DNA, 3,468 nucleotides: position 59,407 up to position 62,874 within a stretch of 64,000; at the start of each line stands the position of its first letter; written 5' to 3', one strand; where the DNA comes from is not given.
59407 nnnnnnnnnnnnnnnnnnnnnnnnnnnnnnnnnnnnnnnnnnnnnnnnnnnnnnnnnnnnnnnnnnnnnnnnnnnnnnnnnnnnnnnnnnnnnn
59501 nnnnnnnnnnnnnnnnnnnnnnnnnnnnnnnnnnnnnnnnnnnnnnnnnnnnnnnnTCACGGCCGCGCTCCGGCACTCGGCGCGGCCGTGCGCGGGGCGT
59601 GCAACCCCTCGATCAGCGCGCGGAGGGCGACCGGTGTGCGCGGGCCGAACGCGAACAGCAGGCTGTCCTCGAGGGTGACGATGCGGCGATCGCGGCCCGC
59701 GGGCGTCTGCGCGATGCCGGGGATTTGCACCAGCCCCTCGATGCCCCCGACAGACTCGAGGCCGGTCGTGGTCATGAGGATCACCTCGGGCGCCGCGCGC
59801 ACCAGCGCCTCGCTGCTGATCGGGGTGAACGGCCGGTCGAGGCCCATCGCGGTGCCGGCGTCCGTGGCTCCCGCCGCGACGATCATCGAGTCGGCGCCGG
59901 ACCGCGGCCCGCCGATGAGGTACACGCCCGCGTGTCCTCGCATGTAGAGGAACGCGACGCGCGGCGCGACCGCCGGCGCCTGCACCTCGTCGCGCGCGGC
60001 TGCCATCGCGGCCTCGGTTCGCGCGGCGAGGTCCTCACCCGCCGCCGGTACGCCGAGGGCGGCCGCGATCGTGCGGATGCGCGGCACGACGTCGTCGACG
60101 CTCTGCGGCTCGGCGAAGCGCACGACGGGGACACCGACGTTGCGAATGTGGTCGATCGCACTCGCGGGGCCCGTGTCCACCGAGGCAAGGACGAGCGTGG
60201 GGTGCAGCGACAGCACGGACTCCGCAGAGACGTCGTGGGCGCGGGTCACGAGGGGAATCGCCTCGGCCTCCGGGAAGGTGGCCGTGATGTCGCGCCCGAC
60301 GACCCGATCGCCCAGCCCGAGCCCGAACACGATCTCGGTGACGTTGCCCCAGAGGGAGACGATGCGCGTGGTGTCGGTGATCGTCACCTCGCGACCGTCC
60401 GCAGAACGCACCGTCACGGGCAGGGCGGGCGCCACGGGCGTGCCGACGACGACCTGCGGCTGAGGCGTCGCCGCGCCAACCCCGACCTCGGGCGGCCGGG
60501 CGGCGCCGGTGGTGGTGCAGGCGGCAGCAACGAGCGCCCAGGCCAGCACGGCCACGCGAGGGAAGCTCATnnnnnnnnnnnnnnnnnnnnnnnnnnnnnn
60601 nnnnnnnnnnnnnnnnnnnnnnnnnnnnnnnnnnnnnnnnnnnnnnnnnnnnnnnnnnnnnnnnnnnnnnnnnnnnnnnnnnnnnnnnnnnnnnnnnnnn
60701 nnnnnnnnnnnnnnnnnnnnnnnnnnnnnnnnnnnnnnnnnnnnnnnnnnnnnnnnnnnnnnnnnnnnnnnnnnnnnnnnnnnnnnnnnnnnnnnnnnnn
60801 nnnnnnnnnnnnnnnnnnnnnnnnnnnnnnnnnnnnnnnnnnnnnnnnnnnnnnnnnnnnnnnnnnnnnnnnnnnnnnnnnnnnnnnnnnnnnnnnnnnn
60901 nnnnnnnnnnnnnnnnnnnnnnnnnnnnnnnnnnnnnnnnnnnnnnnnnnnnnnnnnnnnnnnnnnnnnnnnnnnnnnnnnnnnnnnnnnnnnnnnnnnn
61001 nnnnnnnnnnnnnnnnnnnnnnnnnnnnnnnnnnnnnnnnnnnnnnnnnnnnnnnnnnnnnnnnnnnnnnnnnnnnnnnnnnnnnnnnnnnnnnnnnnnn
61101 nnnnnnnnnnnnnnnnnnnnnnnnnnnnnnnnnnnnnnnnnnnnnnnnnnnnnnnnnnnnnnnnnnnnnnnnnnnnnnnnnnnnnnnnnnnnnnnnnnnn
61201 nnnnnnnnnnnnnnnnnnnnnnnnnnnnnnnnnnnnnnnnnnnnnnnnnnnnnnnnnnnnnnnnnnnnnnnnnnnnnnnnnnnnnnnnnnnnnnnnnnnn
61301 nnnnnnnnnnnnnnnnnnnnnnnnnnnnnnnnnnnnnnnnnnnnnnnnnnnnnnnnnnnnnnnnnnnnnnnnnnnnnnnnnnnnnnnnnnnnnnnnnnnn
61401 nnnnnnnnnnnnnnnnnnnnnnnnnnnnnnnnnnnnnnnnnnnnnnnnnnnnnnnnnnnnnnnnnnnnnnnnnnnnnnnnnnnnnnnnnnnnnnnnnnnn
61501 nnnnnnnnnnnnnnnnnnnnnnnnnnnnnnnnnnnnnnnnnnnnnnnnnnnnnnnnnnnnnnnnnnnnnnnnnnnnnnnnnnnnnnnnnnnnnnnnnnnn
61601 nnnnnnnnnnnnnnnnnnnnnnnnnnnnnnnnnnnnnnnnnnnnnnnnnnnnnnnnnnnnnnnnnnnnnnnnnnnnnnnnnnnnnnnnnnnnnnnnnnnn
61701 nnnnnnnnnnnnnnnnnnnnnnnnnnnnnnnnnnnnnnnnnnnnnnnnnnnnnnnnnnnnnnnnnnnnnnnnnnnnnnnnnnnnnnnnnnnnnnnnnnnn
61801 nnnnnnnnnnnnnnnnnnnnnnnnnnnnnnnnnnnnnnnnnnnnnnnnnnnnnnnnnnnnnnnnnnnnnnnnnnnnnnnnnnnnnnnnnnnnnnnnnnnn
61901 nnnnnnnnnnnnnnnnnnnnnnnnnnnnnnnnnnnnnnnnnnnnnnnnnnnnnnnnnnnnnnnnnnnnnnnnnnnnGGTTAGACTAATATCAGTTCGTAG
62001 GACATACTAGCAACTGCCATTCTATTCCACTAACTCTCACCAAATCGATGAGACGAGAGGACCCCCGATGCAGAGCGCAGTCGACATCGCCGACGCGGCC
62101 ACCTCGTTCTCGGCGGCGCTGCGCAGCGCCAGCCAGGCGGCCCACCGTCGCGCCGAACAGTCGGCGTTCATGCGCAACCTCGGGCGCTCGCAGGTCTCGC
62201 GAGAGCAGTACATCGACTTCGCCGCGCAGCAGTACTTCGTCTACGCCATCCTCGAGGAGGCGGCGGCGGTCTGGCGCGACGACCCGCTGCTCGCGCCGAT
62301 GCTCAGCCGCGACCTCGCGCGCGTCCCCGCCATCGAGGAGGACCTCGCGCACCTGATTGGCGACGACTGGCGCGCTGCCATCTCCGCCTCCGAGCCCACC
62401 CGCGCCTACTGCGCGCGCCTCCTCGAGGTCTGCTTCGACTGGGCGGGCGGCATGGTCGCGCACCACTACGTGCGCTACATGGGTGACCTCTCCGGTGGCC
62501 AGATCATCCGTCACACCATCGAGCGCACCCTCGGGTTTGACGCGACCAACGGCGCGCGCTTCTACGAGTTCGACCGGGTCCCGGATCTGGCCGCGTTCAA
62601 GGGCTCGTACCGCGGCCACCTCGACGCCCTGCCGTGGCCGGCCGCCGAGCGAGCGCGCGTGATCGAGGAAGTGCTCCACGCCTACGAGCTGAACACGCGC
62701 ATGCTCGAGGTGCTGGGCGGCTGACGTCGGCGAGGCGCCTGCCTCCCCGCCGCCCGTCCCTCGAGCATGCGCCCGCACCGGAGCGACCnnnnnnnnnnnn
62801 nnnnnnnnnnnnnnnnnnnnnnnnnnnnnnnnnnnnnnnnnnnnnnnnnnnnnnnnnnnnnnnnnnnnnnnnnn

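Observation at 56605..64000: Heme-acquisition island mixing HtaA/HmuTUV/HmuO with two uncharacterised surface or membrane proteins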

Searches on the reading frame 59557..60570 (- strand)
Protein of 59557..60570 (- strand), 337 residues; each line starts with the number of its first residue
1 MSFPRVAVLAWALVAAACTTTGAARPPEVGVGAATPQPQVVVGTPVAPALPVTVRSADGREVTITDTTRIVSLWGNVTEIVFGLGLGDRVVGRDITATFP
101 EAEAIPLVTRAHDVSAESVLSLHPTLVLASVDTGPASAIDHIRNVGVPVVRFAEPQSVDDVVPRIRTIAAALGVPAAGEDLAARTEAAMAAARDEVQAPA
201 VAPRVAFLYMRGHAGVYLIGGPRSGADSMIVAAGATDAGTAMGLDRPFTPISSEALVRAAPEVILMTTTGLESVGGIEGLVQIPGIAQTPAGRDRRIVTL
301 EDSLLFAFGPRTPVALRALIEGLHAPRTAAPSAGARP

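Call 3: search_protein_families(library=pfam, proteins=[window:59557-60570:-], max_evalue=0.01)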
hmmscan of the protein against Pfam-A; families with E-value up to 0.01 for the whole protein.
window:59557-60570:- (337 aa): 1 family
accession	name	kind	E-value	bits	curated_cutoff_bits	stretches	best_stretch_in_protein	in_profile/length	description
PF01497.23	Peripla_BP_2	-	2.2e-31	109.5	27.5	1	70-303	1-234/235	Periplasmic binding protein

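Call 4: search_protein_families(library=ncbifam, proteins=[window:59557-60570:-], max_evalue=0.01)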
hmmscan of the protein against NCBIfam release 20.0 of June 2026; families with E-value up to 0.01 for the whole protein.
window:59557-60570:- (337 aa): 6 families
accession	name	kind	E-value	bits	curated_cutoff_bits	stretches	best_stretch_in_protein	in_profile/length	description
TIGR04281.1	peripla_PGF_1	equivalog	6e-26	91.4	325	1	51-329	4-270/330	PGF-CTERM-anchored ABC transporter substrate-binding protein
TIGR03868.1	F420-O_ABCperi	hypoth_equivalog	6.2e-12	45.3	392.4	1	58-300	7-262/287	putative F420-0 ABC transporter substrate-binding protein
NF002894.0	PRK03379.1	equivalog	5e-11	42.3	234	1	63-268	19-216/266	vitamin B12 ABC transporter substrate-binding protein BtuF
TIGR03659.1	IsdE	equivalog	4.3e-10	39.3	298.65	1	56-271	27-235/292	heme ABC transporter substrate-binding protein IsdE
NF010649.0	PRK14048.1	equivalog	8.1e-07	28.5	374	1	96-288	92-287/374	ferrichrome/ferrioxamine B periplasmic transporter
NF038402.1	TroA_like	subfamily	0.0021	17.7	30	1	69-179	1-110/219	helical backbone metal receptor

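Call 41: search_solved_structures(query=window:59557-60570:-, max_evalue=1e-10, show_alignments=3)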
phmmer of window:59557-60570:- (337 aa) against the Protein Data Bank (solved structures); distinct sequences matched with E-value up to 1e-10: 11.
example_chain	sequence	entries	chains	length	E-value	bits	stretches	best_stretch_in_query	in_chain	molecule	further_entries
5gj3_A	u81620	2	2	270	1.1e-59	205.5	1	68-319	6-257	Periplasmic binding protein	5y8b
5az3_A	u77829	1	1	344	2.9e-50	174.6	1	42-318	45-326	ABC-type transporter, periplasmic component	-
5b51_A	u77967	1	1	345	2.6e-49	171.5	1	42-318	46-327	ABC-type transporter, periplasmic component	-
5b4z_A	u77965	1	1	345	8.3e-49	169.8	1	42-318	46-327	ABC-type transporter, periplasmic component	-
5b50_A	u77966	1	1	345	8.8e-49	169.7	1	42-318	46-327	ABC-type transporter, periplasmic component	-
5b58_T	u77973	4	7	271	5e-43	150.9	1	68-319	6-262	Putative hemin transport system, substrate-binding protein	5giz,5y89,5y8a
3md9_A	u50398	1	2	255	4.7e-37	131.2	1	68-322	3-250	Hemin-binding periplasmic protein hmuT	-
3nu1_A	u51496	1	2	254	5.4e-37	131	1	68-322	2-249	Hemin-binding periplasmic protein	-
2r7a_A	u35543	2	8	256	9.7e-31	110.5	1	68-319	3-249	Bacterial heme binding protein | Periplasmic HEME binding protein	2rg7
2r79_A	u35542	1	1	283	5.6e-22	81.7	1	69-325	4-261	Periplasmic binding protein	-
5khl_B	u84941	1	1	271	3.8e-21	79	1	68-305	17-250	Hemin ABC transporter, periplasmic hemin-binding protein HutB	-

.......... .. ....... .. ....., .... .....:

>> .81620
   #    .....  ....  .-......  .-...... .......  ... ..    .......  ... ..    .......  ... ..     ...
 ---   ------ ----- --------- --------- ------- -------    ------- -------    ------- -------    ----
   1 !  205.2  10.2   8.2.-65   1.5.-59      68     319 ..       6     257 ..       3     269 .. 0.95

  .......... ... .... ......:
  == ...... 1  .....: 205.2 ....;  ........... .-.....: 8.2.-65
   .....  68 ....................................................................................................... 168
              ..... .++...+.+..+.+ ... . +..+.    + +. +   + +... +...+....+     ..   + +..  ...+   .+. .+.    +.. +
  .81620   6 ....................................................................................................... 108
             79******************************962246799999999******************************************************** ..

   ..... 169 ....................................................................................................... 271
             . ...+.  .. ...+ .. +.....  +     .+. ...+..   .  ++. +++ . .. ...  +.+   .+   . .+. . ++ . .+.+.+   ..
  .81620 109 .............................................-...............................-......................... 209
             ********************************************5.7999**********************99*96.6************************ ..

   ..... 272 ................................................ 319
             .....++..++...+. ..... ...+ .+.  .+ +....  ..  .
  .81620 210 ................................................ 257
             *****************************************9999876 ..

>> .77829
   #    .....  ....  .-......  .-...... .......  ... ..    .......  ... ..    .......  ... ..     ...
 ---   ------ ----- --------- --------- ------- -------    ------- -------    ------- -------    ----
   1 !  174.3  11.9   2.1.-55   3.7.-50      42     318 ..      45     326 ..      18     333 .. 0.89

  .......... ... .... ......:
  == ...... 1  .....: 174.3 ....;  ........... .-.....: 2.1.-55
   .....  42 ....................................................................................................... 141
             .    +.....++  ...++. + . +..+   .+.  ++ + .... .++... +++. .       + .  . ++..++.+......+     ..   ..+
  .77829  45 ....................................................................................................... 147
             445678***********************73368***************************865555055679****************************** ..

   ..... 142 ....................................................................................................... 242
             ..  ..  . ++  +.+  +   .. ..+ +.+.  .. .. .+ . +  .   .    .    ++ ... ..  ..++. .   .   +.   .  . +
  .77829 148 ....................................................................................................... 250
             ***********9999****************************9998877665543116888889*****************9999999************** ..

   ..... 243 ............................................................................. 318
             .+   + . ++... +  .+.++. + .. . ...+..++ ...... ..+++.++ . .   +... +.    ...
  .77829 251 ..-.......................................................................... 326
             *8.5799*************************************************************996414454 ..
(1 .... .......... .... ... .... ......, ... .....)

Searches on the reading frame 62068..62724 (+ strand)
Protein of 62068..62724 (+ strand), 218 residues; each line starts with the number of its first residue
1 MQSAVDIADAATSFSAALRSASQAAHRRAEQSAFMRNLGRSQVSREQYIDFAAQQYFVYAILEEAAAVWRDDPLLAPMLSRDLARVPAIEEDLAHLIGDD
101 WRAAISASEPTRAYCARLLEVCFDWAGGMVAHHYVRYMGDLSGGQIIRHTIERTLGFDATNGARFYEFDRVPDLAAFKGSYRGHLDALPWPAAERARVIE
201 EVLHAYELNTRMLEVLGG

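Call 3: search_protein_families(library=pfam, proteins=[window:62068-62724:+], max_evalue=0.01)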
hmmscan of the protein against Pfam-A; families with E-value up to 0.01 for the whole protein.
window:62068-62724:+ (218 aa): 1 family
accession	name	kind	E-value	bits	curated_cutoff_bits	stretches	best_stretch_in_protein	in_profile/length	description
PF01126.25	Heme_oxygenase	-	1.2e-55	188.9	23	1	13-214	2-203/204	Heme oxygenase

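Call 4: search_protein_families(library=ncbifam, proteins=[window:62068-62724:+], max_evalue=0.01)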
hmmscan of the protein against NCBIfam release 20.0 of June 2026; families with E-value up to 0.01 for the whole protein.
window:62068-62724:+ (218 aa): 0 families

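Call 75: search_solved_structures(query=window:62068-62724:+, max_evalue=1e-10, show_alignments=1)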
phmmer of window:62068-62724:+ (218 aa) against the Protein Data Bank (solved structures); distinct sequences matched with E-value up to 1e-10: 30.
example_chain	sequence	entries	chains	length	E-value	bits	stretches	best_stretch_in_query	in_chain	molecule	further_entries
1we1_A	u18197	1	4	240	3.4e-33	118.2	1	13-217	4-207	Heme oxygenase 1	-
4mec_A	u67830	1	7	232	3.5e-33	118.1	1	12-216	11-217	Heme oxygenase 1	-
1ni6_A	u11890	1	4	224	3.7e-33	118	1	13-216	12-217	Heme oxygenase 1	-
1n3u_A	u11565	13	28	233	4.3e-33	117.8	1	13-216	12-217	heme oxygenase 1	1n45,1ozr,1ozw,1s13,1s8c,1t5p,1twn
3i9t_A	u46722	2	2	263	5.3e-33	117.6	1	12-216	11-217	Heme oxygenase 1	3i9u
1dve_A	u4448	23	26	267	5.5e-33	117.5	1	12-216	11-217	HEME OXYGENASE-1 | apo heme oxygenase-1 | Hemeoxygenase-1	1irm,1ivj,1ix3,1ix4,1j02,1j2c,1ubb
6eha_A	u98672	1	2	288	8.4e-33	116.9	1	13-216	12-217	Heme oxygenase 1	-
1dvg_A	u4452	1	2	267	1.9e-32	115.7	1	12-216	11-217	HEME OXYGENASE-1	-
1xk2_A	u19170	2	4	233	2.2e-32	115.6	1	13-216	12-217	Heme oxygenase 1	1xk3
1xjz_A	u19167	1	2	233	3e-32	115.1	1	13-216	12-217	Heme oxygenase 1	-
1oyk_A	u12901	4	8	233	5.8e-32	114.2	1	13-216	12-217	Heme oxygenase 1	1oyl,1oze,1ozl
6j79_A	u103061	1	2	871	5.8e-32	114.2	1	12-216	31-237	Heme oxygenase 1,NADPH--cytochrome P450 reductase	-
6j7i_A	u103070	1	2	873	5.8e-32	114.2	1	12-216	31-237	Heme oxygenase 1,NADPH--cytochrome P450 reductase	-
6j7a_A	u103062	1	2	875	5.8e-32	114.2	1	12-216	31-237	Heme oxygenase 1,NADPH--cytochrome P450 reductase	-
5btq_A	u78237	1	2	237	5.9e-32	114.1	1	13-216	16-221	Heme oxygenase 1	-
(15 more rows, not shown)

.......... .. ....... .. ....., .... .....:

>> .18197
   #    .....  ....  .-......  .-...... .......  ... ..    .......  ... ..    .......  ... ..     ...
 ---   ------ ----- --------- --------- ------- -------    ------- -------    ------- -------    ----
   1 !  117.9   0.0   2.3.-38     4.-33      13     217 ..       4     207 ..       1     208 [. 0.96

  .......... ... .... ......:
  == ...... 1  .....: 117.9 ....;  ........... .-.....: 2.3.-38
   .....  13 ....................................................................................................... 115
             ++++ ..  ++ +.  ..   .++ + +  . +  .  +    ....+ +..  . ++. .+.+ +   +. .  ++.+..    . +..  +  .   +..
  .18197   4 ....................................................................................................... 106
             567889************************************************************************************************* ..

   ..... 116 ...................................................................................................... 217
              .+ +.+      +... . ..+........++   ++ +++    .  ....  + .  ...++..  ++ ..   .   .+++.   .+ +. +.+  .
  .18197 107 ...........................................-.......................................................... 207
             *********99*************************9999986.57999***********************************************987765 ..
